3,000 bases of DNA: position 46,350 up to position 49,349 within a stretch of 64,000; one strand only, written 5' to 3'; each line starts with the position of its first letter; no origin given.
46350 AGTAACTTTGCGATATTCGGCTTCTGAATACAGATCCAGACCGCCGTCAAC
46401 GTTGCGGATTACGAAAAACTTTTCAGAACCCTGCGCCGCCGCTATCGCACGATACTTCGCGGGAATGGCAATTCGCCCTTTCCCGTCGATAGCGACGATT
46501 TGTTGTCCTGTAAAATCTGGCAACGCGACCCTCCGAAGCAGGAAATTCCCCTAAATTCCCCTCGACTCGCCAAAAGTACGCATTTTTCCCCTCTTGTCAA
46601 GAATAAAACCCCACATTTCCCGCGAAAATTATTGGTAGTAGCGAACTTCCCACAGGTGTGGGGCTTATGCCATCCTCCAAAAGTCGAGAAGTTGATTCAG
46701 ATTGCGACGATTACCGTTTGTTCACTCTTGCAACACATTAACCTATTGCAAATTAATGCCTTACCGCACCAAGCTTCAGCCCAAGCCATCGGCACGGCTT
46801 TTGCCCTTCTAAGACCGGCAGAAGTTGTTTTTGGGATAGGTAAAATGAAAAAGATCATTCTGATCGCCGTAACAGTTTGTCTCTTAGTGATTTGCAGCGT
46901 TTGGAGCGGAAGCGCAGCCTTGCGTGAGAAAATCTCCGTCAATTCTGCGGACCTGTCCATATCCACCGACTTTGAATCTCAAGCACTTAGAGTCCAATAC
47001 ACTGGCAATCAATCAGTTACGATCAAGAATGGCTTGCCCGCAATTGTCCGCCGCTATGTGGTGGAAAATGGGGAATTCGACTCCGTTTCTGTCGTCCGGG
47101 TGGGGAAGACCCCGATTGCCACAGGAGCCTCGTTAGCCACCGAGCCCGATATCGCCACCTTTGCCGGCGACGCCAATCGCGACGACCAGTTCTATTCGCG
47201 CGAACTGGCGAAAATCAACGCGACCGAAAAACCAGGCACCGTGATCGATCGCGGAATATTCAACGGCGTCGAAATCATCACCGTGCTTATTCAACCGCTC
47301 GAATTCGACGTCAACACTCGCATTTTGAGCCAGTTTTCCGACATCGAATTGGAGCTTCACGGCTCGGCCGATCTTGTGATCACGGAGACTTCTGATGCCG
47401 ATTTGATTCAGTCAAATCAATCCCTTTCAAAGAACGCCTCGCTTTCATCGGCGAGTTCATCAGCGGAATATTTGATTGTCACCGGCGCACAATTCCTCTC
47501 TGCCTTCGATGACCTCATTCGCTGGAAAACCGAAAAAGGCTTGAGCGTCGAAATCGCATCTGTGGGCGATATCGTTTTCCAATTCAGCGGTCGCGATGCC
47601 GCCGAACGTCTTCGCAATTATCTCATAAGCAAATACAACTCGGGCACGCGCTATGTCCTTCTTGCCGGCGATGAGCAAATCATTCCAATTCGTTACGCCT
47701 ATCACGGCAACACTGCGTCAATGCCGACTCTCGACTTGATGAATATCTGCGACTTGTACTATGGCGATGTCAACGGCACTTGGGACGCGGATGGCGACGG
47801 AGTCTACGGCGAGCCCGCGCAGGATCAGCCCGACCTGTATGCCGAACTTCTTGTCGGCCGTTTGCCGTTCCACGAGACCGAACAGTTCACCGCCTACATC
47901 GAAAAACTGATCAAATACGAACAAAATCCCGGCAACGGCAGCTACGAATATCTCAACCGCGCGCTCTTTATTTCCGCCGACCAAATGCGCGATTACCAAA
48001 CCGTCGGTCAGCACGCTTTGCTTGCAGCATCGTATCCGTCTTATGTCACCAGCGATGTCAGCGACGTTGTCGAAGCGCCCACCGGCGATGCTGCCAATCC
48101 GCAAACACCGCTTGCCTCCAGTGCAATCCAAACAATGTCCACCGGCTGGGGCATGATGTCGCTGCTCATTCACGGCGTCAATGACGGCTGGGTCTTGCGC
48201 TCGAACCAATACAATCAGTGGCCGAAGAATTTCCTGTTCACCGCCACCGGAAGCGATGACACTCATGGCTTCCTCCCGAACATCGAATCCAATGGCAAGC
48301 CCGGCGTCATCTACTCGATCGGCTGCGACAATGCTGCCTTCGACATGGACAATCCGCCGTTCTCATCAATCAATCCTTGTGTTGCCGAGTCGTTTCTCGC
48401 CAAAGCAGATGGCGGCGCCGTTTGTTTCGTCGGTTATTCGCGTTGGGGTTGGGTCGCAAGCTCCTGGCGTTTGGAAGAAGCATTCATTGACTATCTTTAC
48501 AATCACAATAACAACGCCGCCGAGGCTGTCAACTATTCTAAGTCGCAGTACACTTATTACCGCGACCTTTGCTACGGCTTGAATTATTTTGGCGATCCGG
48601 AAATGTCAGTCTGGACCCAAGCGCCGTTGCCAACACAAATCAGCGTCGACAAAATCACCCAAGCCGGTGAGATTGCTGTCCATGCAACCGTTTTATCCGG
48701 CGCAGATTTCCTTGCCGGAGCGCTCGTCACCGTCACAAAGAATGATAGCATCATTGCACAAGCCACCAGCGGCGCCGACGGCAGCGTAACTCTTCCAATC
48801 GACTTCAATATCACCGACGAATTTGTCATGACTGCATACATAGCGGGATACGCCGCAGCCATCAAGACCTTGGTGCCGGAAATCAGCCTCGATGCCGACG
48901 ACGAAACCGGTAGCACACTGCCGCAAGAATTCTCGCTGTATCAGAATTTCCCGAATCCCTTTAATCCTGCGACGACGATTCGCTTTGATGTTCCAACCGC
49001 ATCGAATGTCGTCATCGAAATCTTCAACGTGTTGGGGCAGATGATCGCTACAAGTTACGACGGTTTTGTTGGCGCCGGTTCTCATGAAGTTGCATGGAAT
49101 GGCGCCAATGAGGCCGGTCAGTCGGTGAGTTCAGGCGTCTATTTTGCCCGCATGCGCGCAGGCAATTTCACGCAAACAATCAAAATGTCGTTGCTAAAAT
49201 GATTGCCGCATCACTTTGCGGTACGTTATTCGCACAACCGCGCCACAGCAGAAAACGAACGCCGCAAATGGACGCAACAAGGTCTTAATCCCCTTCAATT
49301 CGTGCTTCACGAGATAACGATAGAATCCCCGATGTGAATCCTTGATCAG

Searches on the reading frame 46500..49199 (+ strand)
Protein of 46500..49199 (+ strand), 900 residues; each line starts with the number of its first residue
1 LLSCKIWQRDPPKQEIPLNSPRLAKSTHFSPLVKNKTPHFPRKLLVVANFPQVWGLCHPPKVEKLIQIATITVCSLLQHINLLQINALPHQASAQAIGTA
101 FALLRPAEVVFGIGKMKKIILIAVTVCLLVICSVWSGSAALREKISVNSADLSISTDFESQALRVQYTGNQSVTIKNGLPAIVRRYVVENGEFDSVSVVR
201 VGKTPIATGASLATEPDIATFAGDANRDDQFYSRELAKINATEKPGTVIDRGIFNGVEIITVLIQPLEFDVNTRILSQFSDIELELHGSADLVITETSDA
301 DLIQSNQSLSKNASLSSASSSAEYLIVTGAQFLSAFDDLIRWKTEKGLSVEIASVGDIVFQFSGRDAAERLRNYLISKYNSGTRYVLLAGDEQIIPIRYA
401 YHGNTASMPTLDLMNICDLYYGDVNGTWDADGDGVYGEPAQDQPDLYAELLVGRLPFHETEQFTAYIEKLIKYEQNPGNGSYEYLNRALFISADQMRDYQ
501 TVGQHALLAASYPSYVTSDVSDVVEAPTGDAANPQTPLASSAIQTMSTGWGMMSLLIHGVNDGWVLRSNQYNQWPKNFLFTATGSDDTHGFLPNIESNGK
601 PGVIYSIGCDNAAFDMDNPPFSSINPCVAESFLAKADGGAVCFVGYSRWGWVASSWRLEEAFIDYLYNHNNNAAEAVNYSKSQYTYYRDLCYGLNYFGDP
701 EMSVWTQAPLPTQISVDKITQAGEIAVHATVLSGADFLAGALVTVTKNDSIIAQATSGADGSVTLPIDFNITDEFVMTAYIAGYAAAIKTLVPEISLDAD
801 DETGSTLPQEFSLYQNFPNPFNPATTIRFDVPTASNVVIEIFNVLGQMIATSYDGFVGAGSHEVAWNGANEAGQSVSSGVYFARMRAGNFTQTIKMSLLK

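Call 17: search_protein_families(library=pfam, proteins=[window:46500-49199:+], max_evalue=0.001)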
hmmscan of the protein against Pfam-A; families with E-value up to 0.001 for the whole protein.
window:46500-49199:+ (900 aa): 3 families
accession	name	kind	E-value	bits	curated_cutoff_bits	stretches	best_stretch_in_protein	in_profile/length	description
PF01364.23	Peptidase_C25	-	1e-54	186.7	23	1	324-703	1-373/374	Peptidase family C25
PF13860.13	FlgD_ig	-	1.5e-07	31.7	27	1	833-887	21-75/79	FlgD Ig-like domain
PF18962.6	Por_Secre_tail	-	7.2e-06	26.6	27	1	817-894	2-71/75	Secretion system C-terminal sorting domain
